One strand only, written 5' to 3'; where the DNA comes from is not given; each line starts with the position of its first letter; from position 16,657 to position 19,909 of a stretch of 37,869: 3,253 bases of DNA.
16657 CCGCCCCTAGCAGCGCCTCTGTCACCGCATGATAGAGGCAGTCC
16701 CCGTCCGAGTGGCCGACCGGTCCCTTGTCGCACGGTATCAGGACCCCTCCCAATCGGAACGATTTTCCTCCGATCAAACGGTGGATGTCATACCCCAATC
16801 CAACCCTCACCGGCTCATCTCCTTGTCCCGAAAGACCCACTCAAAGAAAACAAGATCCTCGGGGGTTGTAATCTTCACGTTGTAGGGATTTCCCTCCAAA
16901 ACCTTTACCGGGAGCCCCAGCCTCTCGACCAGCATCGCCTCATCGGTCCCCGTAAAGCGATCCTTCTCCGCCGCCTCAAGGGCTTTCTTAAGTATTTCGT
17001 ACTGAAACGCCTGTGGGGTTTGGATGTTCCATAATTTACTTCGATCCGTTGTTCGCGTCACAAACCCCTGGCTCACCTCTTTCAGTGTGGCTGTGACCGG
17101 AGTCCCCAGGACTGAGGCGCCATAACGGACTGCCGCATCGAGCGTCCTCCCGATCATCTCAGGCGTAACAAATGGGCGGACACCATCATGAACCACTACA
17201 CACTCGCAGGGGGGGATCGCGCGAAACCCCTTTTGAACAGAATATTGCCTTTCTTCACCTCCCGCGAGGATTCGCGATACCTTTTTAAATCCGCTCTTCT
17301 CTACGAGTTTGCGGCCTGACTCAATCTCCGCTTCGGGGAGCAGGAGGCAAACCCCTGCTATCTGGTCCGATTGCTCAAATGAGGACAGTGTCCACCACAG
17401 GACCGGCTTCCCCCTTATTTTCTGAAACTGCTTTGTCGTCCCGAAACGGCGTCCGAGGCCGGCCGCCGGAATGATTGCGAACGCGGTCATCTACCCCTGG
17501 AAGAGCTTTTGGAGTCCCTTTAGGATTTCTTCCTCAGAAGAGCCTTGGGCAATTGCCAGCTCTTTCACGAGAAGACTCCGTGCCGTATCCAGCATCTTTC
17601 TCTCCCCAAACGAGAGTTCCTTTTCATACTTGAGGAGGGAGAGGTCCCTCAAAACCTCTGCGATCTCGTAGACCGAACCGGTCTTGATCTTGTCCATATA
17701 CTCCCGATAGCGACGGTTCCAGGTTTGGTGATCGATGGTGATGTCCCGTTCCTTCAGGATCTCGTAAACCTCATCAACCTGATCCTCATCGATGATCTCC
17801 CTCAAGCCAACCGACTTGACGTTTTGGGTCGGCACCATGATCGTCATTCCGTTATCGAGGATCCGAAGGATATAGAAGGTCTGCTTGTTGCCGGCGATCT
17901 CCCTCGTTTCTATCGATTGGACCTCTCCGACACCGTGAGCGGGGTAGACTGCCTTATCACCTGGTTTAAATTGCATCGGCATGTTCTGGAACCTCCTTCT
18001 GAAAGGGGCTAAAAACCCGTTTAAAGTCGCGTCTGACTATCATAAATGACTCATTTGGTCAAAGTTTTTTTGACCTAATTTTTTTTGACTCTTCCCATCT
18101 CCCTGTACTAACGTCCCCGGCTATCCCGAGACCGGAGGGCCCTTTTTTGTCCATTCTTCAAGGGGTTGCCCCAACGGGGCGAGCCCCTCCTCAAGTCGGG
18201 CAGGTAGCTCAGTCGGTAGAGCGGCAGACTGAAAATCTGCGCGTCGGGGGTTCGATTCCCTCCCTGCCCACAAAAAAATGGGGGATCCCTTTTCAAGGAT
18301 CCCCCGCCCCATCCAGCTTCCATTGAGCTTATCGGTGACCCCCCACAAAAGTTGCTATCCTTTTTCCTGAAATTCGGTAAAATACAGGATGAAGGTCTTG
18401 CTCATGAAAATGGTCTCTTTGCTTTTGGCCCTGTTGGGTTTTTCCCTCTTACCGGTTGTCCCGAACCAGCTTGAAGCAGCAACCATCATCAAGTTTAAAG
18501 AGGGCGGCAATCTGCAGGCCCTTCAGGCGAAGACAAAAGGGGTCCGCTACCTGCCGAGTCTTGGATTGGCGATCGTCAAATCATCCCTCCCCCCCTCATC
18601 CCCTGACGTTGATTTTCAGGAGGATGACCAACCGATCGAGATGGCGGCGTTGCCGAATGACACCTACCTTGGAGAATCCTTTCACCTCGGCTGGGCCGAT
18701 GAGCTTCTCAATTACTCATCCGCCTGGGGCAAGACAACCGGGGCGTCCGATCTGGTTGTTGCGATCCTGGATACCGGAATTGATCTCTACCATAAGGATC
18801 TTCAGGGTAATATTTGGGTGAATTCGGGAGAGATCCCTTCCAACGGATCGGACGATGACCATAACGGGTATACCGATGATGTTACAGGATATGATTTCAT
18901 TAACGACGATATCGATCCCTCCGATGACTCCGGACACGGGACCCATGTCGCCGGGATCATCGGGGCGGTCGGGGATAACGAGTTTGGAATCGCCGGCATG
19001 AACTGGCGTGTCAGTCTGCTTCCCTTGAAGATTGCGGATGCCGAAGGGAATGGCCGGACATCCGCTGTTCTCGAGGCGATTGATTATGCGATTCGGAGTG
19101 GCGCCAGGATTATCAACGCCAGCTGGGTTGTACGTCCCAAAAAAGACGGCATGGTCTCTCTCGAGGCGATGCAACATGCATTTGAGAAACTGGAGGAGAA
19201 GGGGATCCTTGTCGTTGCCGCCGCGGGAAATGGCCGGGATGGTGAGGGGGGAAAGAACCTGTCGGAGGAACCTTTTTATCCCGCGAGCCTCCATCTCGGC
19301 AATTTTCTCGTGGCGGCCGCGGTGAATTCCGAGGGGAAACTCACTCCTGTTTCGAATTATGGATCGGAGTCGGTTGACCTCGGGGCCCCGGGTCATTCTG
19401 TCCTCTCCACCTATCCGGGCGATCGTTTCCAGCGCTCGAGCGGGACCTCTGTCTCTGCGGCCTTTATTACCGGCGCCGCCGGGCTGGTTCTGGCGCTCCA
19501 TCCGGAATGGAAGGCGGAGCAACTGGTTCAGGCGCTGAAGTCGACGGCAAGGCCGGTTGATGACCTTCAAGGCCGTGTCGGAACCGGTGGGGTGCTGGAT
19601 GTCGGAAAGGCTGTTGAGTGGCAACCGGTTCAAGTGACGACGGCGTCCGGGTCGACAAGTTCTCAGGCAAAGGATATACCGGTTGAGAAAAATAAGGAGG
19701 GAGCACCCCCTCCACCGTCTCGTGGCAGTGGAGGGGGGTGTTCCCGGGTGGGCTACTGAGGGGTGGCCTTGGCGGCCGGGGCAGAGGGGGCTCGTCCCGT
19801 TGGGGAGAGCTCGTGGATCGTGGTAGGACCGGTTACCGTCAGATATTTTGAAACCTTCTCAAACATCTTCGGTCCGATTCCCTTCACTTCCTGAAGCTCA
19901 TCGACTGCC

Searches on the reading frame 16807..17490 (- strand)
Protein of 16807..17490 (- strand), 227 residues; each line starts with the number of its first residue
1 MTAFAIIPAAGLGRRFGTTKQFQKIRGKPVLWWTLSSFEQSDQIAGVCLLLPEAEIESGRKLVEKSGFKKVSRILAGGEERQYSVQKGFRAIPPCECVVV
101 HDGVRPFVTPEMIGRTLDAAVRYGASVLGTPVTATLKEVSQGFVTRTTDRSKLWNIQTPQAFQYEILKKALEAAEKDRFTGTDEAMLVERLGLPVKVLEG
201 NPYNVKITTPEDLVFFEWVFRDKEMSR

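Call 24: search_protein_families(library=pfam, proteins=[window:16807-17490:-], max_evalue=0.0001)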
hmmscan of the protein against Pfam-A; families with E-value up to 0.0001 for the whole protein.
window:16807-17490:- (227 aa): 2 families
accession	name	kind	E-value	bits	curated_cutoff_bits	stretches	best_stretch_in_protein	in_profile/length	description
PF01128.25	IspD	-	5.9e-57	193.4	27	1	5-220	3-219/221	2-C-methyl-D-erythritol 4-phosphate cytidylyltransferase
PF12804.13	NTP_transf_3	-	5.8e-10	40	27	1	5-128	1-119/160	MobA-like NTP transferase domain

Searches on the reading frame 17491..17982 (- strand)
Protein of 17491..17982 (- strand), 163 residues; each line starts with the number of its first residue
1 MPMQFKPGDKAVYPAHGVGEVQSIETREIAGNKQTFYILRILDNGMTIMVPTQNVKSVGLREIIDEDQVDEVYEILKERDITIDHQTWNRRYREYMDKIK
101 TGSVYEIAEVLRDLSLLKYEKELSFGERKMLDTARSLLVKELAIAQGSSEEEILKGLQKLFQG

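Call 24: search_protein_families(library=pfam, proteins=[window:17491-17982:-], max_evalue=0.0001)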
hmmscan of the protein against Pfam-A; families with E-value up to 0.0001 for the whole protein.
window:17491-17982:- (163 aa): 2 families
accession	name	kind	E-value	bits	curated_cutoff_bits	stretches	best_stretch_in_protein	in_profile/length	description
PF21095.3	CarD_C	-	2.6e-32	111.1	23.1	1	71-155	1-84/87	CarD, C-terminal domain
PF02559.22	CarD_TRCF_RID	-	1.7e-17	63.6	23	1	5-63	1-56/57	CarD-like/TRCF RID domain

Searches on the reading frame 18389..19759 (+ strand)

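Call 24: search_protein_families(library=pfam, proteins=[window:18389-19759:+], max_evalue=0.0001)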
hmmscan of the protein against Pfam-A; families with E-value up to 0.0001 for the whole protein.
window:18389-19759:+ (456 aa): 1 family
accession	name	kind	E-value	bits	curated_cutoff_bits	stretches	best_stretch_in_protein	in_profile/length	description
PF00082.27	Peptidase_S8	-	6.1e-55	187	21.8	1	121-398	3-286/288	Subtilase family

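Call 58: search_protein_families(library=ncbifam, proteins=[window:18389-19759:+], max_evalue=0.01)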
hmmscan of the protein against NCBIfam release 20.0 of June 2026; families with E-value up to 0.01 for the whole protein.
window:18389-19759:+ (456 aa): 8 families
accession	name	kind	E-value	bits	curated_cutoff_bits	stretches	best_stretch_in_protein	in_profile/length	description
TIGR03921.1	T7SS_mycosin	equivalog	1.2e-46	159.5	278.75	2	155-432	25-309/353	type VII secretion-associated serine protease mycosin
NF033595.1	denti_PrtP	equivalog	2e-21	76.3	300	2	116-231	186-299/606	dentilisin complex serine proteinase subunit PrtP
TIGR03895.1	protease_PatA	subfamily_domain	1.1e-19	70.6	421.05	1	183-393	1-206/606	PatA/PatG family cyanobactin maturation protease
NF049966.1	QH_SP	equivalog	1.2e-11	44.4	165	1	178-388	37-212/219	subtilisin-like serine protease QhpE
NF051851.1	AtpSerPepEprS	equivalog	1.8e-11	42.8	1700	1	98-396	45-346/988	autotransporter serine peptidase EprS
NF040809.1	germ_prot_CspBA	exception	3.2e-11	41.6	1250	2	120-282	652-824/1099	bifunctional germination protease/germinant receptor pseudoprotease CspBA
NF040808.2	CspC_non_triad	exception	9.2e-09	34.3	675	1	115-282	92-277/556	bile acid germinant receptor pseudoprotease CspC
NF040553.1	SGO_0316_fam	subfamily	3.1e-06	25.2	1400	1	104-281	270-463/1486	SGO_0316/SGO_0317 family LPXTG-anchored serine peptidase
